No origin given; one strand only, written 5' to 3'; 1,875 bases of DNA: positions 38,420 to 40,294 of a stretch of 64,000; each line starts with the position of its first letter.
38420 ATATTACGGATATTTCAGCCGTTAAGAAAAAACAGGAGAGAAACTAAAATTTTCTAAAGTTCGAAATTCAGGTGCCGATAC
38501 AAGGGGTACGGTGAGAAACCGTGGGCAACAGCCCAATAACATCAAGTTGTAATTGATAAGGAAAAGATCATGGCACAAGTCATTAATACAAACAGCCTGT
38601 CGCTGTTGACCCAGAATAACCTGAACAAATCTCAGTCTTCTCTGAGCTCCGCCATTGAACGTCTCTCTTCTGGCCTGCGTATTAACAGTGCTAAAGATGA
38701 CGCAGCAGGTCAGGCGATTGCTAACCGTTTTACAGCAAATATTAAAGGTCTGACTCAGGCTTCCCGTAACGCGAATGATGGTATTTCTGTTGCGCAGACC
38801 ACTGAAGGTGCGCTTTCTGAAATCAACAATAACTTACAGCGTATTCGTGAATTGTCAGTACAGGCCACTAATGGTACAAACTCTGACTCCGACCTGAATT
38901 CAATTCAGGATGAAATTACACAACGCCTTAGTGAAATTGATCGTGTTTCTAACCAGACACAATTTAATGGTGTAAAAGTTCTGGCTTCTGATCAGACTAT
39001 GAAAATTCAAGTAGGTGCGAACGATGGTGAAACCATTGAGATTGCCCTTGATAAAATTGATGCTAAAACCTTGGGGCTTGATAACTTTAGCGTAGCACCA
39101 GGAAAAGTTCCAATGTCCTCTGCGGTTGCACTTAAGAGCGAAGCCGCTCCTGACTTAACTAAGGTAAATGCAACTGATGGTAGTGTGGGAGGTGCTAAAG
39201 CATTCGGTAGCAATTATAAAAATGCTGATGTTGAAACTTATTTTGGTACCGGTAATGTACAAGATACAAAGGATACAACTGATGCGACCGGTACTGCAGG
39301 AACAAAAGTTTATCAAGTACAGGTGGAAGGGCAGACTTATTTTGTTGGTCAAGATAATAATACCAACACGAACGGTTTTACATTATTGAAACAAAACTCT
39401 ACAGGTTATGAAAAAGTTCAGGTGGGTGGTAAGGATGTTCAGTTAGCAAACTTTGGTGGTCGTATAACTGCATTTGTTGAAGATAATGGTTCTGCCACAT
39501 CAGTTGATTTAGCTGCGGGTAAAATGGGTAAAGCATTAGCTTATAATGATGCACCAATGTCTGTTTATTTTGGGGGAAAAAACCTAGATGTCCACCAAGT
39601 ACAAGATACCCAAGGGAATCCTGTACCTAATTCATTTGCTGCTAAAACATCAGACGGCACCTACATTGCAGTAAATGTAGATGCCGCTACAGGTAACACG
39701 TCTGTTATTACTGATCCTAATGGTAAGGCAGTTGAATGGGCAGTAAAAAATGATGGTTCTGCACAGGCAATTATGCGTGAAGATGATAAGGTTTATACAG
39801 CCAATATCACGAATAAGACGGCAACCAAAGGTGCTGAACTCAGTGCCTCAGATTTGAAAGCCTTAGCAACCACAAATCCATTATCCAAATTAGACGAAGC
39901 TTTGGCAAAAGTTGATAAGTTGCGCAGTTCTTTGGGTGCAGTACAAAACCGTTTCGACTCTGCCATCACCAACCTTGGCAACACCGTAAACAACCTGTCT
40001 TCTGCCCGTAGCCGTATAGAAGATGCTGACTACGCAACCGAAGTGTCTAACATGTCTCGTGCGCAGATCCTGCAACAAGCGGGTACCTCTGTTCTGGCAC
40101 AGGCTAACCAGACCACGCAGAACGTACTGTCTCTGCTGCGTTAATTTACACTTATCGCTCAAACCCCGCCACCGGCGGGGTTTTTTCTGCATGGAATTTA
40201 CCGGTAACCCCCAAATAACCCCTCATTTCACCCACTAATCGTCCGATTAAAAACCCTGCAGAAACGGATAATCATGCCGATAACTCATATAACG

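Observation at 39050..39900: fliC central domain is divergent and determines the H serotype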

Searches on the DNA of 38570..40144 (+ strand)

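Call 3: search_dna_similar(query=window:38570-40144:+, collection=ecoli_genomes, mode=near, max_rows=30)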
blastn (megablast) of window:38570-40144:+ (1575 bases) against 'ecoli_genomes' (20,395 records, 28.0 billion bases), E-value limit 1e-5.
Records with a match: 2382; places in all: 2409; records where one place covers at least 80% of the query: 137.
Genomes with a match: 2381 of 5426; with a place that covers at least 80% of the query: 137. Places per genome that has any: lowest 1, median 1, highest 3. On chromosomes: 2407 places; on plasmids: 2.
Best place of each record, by identity: >=99% 137; 95-99% 4; 90-95% 408; 80-90% 566; 60-80% 1267.
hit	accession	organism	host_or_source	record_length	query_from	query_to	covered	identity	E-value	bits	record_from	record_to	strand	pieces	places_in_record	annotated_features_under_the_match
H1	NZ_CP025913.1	Escherichia coli strain 203740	Homo sapiens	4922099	1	1575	100%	99.9%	0e+0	2904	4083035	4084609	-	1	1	flagellin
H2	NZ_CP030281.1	Escherichia coli strain E308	Broiler chicken farm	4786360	1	1575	100%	99.9%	0e+0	2904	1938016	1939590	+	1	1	flagellin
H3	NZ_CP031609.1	Escherichia coli strain N3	Homo sapiens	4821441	1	1575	100%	99.9%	0e+0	2904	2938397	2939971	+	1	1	flagellin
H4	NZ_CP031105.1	Escherichia coli strain AMSCJX02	Giant panda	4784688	1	1575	100%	99.9%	0e+0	2904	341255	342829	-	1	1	flagellin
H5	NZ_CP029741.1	Escherichia coli strain AR_0085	missing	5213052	1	1575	100%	99.9%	0e+0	2904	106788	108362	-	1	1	flagellin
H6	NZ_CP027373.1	Escherichia coli strain 05-3629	Homo sapiens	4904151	1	1575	100%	99.9%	0e+0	2904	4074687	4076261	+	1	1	flagellin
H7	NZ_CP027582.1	Escherichia coli strain 2013C-4538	Homo sapiens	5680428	1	1575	100%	99.9%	0e+0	2904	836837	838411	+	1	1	flagellin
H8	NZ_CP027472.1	Escherichia coli strain 2014C-3050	missing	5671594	1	1575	100%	99.9%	0e+0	2904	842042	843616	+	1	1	flagellin N-terminal helical domain-containing protein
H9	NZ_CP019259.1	Escherichia coli strain 13C1065T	chicken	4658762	1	1575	100%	99.9%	0e+0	2904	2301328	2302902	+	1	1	flagellin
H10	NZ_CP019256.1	Escherichia coli strain 13TMH22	Homo sapiens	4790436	1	1575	100%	99.9%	0e+0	2904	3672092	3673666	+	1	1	flagellin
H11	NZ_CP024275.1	Escherichia coli O6:H16 strain M9682-C1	missing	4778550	1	1575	100%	99.9%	0e+0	2904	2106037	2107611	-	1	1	flagellin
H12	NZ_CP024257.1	Escherichia coli O25:H16 strain F5505-C1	missing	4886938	1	1575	100%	99.9%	0e+0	2904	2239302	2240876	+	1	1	flagellin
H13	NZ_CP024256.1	Escherichia coli strain ATCC 43886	Homo sapiens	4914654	1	1575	100%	99.9%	0e+0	2904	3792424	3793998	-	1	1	flagellin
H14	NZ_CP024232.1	Escherichia coli O6:H16 strain 2014EL-1346-6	missing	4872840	1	1575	100%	99.9%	0e+0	2904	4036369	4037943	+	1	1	flagellin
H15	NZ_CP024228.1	Escherichia coli O25:NM strain 2014EL-1343-2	missing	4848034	1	1575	100%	99.9%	0e+0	2904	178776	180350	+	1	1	flagellin N-terminal helical domain-containing protein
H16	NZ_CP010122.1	Escherichia coli strain C5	cow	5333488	1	1575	100%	99.9%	0e+0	2904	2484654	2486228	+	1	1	flagellin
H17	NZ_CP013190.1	Escherichia coli strain FORC_031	Homo sapiens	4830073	1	1575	100%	99.9%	0e+0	2904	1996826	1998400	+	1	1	flagellin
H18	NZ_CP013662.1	Escherichia coli strain 08-00022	Homo sapiens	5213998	1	1575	100%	99.9%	0e+0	2904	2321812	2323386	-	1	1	flagellin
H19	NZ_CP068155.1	Escherichia coli strain FDAARGOS_1077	missing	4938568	1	1575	100%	99.9%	0e+0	2904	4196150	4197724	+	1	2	flagellin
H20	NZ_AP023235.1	Escherichia coli strain YJ6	Homo sapiens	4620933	1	1575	100%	99.9%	0e+0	2904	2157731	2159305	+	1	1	flagellin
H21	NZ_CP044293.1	Escherichia coli strain P276M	Healthy human (stool)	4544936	1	1575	100%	99.9%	0e+0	2904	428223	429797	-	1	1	flagellin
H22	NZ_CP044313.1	Escherichia coli strain RM11911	missing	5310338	1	1575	100%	99.9%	0e+0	2904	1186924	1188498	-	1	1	flagellin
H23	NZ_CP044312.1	Escherichia coli strain RM13745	missing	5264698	1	1575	100%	99.9%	0e+0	2904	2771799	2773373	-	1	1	flagellin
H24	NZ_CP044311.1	Escherichia coli strain RM13752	missing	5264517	1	1575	100%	99.9%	0e+0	2904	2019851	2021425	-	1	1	flagellin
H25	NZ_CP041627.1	Escherichia coli strain ETEC6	Homo sapiens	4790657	1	1575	100%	99.9%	0e+0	2904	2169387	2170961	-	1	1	flagellin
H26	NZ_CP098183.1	Escherichia coli strain Z0117EC0133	Canis lupus familiaris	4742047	1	1575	100%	99.9%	0e+0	2904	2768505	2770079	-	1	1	flagellin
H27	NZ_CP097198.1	Escherichia coli strain 2-1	pig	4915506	1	1575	100%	99.9%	0e+0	2904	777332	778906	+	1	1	flagellin N-terminal helical domain-containing protein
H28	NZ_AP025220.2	Escherichia coli strain 2017.11.01CC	Homo sapiens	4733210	1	1575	100%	99.9%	0e+0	2904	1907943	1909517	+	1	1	flagellin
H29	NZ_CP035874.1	Escherichia coli strain B2C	Homo sapiens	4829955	1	1575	100%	99.9%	0e+0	2904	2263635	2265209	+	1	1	flagellin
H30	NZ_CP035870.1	Escherichia coli strain E2528-C1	Homo sapiens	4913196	1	1575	100%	99.9%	0e+0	2904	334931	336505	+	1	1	flagellin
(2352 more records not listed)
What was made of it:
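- One genome with the same gene is labelled O25:NM, i.e. non-motile (call 3, hit H15), so carrying the gene does not prove that H16 flagella are made. An O25:NM strain carries the same allele (call 3).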

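Call 4: search_dna_similar(query=window:39050-39900:+, collection=ecoli_genomes, mode=near, max_rows=30, rows=spread)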
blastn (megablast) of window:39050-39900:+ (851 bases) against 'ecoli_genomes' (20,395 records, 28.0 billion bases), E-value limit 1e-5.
Records with a match: 137; places in all: 139; records where one place covers at least 80% of the query: 136.
Genomes with a match: 137 of 5426; with a place that covers at least 80% of the query: 136. Places per genome that has any: lowest 1, median 1, highest 2. On chromosomes: 139 places; on plasmids: 0.
Best place of each record, by identity: >=99% 130; 95-99% 7.
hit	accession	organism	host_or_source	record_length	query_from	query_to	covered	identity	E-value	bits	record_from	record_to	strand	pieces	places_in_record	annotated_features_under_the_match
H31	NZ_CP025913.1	Escherichia coli strain 203740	Homo sapiens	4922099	1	851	100%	99.9%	0e+0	1567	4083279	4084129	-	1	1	flagellin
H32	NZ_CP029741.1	Escherichia coli strain AR_0085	missing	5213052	1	851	100%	99.9%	0e+0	1567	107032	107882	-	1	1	flagellin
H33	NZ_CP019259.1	Escherichia coli strain 13C1065T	chicken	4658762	1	851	100%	99.9%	0e+0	1567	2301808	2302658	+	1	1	flagellin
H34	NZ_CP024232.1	Escherichia coli O6:H16 strain 2014EL-1346-6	missing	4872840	1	851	100%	99.9%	0e+0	1567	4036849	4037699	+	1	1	flagellin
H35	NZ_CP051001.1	Escherichia coli O157:H16 str. 98-3133 strain 98-3133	missing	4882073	1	851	100%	99.9%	0e+0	1567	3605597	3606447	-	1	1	flagellin N-terminal helical domain-containing protein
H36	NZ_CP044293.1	Escherichia coli strain P276M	Healthy human (stool)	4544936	1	851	100%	99.9%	0e+0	1567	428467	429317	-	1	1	flagellin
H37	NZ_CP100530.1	Escherichia coli strain LH10-b-1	Gallus gallus domesticus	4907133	1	851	100%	99.9%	0e+0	1567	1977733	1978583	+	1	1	flagellin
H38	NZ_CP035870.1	Escherichia coli strain E2528-C1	Homo sapiens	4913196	1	851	100%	99.9%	0e+0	1567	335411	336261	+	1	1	flagellin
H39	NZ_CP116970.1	Escherichia coli strain CUVM3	Sus scrofa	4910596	1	851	100%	99.9%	0e+0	1567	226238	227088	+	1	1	flagellin N-terminal helical domain-containing protein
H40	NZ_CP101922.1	Escherichia coli strain JCC-EE 7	missing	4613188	1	851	100%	99.9%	0e+0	1567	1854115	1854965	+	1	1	flagellin N-terminal helical domain-containing protein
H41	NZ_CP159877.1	Escherichia coli strain 12867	Homo sapiens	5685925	1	851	100%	99.9%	0e+0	1567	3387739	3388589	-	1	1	flagellin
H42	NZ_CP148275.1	Escherichia coli strain Z1323PEC0012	Dog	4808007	1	851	100%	99.9%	0e+0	1567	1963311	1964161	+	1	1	flagellin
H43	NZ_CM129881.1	Escherichia coli strain MB07011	seawater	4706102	1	851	100%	99.9%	0e+0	1567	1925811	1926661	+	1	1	flagellin N-terminal helical domain-containing protein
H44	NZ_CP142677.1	Escherichia coli strain FG92-1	goose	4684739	1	851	100%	99.9%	0e+0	1567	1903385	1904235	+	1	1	flagellin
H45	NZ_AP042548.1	Escherichia coli strain OkiPb01690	bovine feces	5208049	1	851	100%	99.9%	0e+0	1567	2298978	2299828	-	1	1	flagellin N-terminal helical domain-containing protein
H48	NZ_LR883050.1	Escherichia coli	-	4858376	1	851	100%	99.9%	0e+0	1567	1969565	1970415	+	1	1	flagellin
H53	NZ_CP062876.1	Escherichia coli O157:H16 strain Res13-Lact-PEA12-26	Sus scrofa domesticus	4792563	1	851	100%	99.8%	0e+0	1561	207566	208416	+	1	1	flagellin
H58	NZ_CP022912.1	Escherichia coli O6:H16 strain 2011EL-1370-2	Homo sapiens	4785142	1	851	100%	99.6%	0e+0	1555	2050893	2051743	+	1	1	flagellin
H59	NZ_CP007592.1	Escherichia coli O157:H16 strain Santai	duck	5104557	1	851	100%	98.7%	0e+0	1502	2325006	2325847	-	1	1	flagellin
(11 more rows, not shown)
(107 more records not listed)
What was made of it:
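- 137 of 5426 genomes carry it (calls 3, 4).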

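Call 5: get_annotated_region(hit=H11, flank=4000)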
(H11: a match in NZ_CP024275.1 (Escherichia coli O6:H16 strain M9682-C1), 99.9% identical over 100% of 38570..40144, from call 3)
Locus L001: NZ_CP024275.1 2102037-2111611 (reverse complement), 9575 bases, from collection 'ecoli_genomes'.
description: Escherichia coli O6:H16 strain M9682-C1 chromosome, complete genome
organism: Escherichia coli O6:H16 strain M9682-C1 (NCBI taxid 1446746)
replicon: chromosome; assembly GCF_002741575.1
host: missing; source: missing; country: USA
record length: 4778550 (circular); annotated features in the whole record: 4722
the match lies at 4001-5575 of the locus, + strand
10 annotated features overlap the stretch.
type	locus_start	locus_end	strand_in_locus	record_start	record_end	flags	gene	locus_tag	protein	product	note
CDS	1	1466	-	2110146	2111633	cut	amyA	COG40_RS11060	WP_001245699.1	alpha-amylase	-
CDS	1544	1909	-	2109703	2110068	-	fliT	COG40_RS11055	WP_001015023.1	flagella biosynthesis regulatory protein FliT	-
CDS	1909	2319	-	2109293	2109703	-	fliS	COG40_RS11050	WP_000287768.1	flagellar export chaperone FliS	-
CDS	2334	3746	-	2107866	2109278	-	fliD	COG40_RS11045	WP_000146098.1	flagellar filament capping protein FliD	-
CDS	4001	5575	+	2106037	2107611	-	-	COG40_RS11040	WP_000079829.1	flagellin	-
CDS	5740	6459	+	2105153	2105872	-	fliA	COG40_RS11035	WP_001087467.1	RNA polymerase sigma factor FliA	-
CDS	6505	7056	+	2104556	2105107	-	fliZ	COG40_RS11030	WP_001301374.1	flagella biosynthesis regulatory protein FliZ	-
CDS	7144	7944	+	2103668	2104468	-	tcyJ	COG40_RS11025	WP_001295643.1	cystine ABC transporter substrate-binding protein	-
CDS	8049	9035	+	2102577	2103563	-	dcyD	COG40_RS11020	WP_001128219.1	D-cysteine desulfhydrase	-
CDS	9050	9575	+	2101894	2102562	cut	tcyL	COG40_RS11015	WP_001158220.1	cystine ABC transporter permease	-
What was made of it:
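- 38570..40144 (+): fliC coding sequence (524 aa plus stop codon), H16 allele. 99.9% identical over 1575 nt to fliC of H16-named strains in calls 3 and 5.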

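Call 11: search_dna_similar(query=window:39434-39494:+, collection=ecoli_genomes, mode=near, max_rows=10)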
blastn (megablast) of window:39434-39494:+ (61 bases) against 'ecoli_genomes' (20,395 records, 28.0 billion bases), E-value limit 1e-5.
Records with a match: 137; places in all: 138; records where one place covers at least 80% of the query: 137.
Genomes with a match: 137 of 5426; with a place that covers at least 80% of the query: 137. Places per genome that has any: lowest 1, median 1, highest 2. On chromosomes: 138 places; on plasmids: 0.
Best place of each record, by identity: 95-99% 137.
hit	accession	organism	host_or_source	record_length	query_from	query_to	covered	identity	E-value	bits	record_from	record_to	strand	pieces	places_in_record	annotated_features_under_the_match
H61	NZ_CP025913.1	Escherichia coli strain 203740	Homo sapiens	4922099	1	61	100%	98.4%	2e-21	108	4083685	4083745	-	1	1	flagellin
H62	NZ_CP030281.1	Escherichia coli strain E308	Broiler chicken farm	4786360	1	61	100%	98.4%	2e-21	108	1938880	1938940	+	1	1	flagellin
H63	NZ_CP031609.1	Escherichia coli strain N3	Homo sapiens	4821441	1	61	100%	98.4%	2e-21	108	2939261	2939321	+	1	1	flagellin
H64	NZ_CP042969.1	Escherichia coli strain CFSAN061769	missing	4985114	1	61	100%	98.4%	2e-21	108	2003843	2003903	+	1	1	flagellin N-terminal helical domain-containing protein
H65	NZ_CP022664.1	Escherichia coli strain FORC 064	cucumber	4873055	1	61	100%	98.4%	2e-21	108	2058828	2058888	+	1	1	flagellin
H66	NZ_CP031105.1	Escherichia coli strain AMSCJX02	Giant panda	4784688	1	61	100%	98.4%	2e-21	108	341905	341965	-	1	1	flagellin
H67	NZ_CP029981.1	Escherichia coli strain 99-3165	missing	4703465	1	61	100%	98.4%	2e-21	108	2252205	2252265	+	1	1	flagellin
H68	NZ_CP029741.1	Escherichia coli strain AR_0085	missing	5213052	1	61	100%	98.4%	2e-21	108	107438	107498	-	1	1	flagellin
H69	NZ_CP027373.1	Escherichia coli strain 05-3629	Homo sapiens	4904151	1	61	100%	98.4%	2e-21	108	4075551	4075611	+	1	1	flagellin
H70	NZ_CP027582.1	Escherichia coli strain 2013C-4538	Homo sapiens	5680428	1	61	100%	98.4%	2e-21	108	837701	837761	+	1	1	flagellin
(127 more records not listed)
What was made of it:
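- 39464..39464 (+): G->A substitution (GTA->ATA, V299I) relative to the common H16 allele WP_000079829.1. It is absent from all 137 RefSeq-complete H16 genomes (call 11).
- It is absent from the 137 complete H16 genomes (call 11).
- Tried and rejected: V299I is absent from all 137 complete H16 genomes (call 11).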

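Call 22: search_dna_similar(query=window:39095-39889:+, collection=ecoli_genomes, mode=distant, max_rows=30, rows=spread)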
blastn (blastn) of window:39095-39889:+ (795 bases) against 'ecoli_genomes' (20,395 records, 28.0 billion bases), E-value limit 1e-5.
Records with a match: 137; places in all: 139; records where one place covers at least 80% of the query: 136.
Genomes with a match: 137 of 5426; with a place that covers at least 80% of the query: 136. Places per genome that has any: lowest 1, median 1, highest 2. On chromosomes: 139 places; on plasmids: 0.
Best place of each record, by identity: >=99% 130; 95-99% 7.
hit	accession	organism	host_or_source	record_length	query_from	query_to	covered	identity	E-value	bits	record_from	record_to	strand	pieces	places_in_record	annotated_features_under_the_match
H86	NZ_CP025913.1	Escherichia coli strain 203740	Homo sapiens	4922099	1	795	100%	99.9%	0e+0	1430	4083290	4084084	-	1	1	flagellin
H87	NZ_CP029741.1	Escherichia coli strain AR_0085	missing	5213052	1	795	100%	99.9%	0e+0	1430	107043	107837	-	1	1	flagellin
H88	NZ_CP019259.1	Escherichia coli strain 13C1065T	chicken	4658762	1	795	100%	99.9%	0e+0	1430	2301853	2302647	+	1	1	flagellin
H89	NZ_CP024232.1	Escherichia coli O6:H16 strain 2014EL-1346-6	missing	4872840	1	795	100%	99.9%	0e+0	1430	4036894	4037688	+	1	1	flagellin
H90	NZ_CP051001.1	Escherichia coli O157:H16 str. 98-3133 strain 98-3133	missing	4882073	1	795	100%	99.9%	0e+0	1430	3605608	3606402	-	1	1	flagellin N-terminal helical domain-containing protein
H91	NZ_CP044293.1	Escherichia coli strain P276M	Healthy human (stool)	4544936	1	795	100%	99.9%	0e+0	1430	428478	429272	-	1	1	flagellin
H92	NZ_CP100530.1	Escherichia coli strain LH10-b-1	Gallus gallus domesticus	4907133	1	795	100%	99.9%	0e+0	1430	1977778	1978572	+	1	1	flagellin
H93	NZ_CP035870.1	Escherichia coli strain E2528-C1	Homo sapiens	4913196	1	795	100%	99.9%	0e+0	1430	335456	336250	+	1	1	flagellin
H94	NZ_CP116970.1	Escherichia coli strain CUVM3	Sus scrofa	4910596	1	795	100%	99.9%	0e+0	1430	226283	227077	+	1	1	flagellin N-terminal helical domain-containing protein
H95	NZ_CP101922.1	Escherichia coli strain JCC-EE 7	missing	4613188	1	795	100%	99.9%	0e+0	1430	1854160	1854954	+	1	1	flagellin N-terminal helical domain-containing protein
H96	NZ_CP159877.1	Escherichia coli strain 12867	Homo sapiens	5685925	1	795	100%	99.9%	0e+0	1430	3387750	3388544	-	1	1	flagellin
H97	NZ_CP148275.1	Escherichia coli strain Z1323PEC0012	Dog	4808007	1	795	100%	99.9%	0e+0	1430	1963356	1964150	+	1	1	flagellin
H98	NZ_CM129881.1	Escherichia coli strain MB07011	seawater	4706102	1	795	100%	99.9%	0e+0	1430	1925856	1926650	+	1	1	flagellin N-terminal helical domain-containing protein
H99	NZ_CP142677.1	Escherichia coli strain FG92-1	goose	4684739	1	795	100%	99.9%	0e+0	1430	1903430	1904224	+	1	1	flagellin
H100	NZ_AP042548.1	Escherichia coli strain OkiPb01690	bovine feces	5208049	1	795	100%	99.9%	0e+0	1430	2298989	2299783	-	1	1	flagellin N-terminal helical domain-containing protein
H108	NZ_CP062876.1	Escherichia coli O157:H16 strain Res13-Lact-PEA12-26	Sus scrofa domesticus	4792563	1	795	100%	99.7%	0e+0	1425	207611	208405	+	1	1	flagellin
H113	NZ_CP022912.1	Escherichia coli O6:H16 strain 2011EL-1370-2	Homo sapiens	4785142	1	795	100%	99.6%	0e+0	1421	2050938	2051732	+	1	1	flagellin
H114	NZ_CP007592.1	Escherichia coli O157:H16 strain Santai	duck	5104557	1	795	100%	98.6%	0e+0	1388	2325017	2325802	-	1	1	flagellin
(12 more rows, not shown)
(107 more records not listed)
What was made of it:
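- In strain STEC388 the allele is split into two places (calls 4, 22).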
